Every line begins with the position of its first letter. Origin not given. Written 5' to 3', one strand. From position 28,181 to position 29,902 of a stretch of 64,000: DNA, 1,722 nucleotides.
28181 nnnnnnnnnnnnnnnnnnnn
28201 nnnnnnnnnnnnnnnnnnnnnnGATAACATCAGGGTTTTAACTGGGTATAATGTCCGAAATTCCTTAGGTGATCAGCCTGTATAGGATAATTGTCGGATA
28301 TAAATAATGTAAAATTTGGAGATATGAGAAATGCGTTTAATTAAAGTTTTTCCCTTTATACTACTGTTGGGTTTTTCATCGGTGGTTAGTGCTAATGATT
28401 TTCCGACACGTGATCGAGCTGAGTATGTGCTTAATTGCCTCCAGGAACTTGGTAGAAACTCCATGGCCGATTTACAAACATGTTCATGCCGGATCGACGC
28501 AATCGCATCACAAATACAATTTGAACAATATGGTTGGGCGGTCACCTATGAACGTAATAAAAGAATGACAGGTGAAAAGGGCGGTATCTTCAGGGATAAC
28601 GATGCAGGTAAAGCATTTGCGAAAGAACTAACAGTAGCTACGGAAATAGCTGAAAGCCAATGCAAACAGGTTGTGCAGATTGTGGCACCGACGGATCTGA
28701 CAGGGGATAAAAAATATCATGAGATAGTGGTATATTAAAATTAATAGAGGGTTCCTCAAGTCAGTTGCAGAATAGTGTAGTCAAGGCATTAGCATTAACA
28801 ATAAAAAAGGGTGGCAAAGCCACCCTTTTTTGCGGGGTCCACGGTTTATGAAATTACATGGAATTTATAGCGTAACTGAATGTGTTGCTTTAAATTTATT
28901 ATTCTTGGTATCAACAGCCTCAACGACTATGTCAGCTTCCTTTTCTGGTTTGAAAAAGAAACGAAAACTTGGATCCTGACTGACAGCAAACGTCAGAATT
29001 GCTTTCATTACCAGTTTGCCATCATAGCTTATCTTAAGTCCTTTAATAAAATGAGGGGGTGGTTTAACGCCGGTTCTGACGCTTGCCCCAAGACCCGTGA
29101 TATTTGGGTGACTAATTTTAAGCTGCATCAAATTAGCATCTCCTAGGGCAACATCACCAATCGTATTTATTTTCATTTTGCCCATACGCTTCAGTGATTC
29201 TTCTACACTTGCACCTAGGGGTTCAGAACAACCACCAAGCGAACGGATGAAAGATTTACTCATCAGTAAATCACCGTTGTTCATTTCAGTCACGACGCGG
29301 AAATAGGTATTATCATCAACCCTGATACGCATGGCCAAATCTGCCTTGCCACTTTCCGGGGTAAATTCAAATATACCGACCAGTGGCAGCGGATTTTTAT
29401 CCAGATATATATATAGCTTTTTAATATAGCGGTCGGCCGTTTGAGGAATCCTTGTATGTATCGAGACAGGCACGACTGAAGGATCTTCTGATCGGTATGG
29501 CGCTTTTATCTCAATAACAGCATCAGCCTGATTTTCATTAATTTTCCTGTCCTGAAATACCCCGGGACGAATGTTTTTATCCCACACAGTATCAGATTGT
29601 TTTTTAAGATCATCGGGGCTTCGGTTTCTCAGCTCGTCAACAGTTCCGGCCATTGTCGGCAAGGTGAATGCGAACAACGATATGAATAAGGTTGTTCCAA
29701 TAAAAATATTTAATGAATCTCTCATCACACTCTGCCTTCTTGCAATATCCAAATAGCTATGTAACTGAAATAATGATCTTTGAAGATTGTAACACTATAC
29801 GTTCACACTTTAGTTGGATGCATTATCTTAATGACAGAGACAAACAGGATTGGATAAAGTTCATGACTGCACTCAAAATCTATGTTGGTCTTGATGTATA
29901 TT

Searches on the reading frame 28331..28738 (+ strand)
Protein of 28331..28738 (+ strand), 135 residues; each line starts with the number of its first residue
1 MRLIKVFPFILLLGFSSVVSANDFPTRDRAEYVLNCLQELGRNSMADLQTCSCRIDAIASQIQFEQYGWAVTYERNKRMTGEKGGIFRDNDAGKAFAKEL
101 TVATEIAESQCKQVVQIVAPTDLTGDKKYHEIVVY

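Call 5: search_protein_families(library=pfam, proteins=[window:28331-28738:+])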
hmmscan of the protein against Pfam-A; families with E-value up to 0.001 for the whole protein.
window:28331-28738:+ (135 aa): 0 families

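Call 6: search_protein_families(library=ncbifam, proteins=[window:28331-28738:+], max_evalue=0.01)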
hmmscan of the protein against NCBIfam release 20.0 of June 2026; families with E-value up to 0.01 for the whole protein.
window:28331-28738:+ (135 aa): 0 families

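Call 46: search_solved_structures(query=window:28331-28738:+, max_evalue=10)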
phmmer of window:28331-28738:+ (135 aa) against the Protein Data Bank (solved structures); distinct sequences matched with E-value up to 10: 0.

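Call 50: search_protein_families(library=pfam, proteins=[window:28331-28738:+], max_evalue=10)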
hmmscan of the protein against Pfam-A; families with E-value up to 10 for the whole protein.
window:28331-28738:+ (135 aa): 0 families

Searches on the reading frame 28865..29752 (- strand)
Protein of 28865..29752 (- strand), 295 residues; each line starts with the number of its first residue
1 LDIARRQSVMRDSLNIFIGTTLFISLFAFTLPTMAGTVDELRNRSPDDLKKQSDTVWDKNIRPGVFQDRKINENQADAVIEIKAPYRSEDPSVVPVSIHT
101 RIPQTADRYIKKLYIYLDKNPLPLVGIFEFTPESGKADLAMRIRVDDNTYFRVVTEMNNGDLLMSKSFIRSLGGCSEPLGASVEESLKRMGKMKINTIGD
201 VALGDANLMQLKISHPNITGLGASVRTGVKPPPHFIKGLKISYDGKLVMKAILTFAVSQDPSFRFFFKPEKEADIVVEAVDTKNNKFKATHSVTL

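Call 5: search_protein_families(library=pfam, proteins=[window:28865-29752:-])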
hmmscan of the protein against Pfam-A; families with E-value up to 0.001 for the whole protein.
window:28865-29752:- (295 aa): 2 families
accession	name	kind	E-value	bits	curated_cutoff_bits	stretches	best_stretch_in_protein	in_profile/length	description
PF13501.12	SoxY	-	2.3e-29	102.3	28.4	1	68-175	7-112/112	Sulfur oxidation protein SoxY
PF08770.17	SoxZ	-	1.4e-19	70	25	1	202-290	7-96/98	Sulphur oxidation protein SoxZ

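Call 6: search_protein_families(library=ncbifam, proteins=[window:28865-29752:-], max_evalue=0.01)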
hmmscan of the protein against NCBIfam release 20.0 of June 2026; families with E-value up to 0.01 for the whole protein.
window:28865-29752:- (295 aa): 4 families
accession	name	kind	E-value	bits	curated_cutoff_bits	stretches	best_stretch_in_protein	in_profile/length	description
TIGR04557.1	fuse_rel_SoxYZ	equivalog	1e-63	214.7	140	1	59-288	3-226/226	quinoprotein dehydrogenase-associated SoxYZ-like carrier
TIGR04488.1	SoxY_true_GGCGG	equivalog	3e-17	63.4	125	1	69-175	49-147/149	thiosulfate oxidation carrier protein SoxY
TIGR04490.1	SoxZ_true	equivalog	1.7e-13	50.3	76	1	204-292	8-97/98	thiosulfate oxidation carrier complex protein SoxZ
TIGR04487.1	SoxY_para_1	exception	4.6e-12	46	172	1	85-166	53-134/146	SoxY-related AACIE arm protein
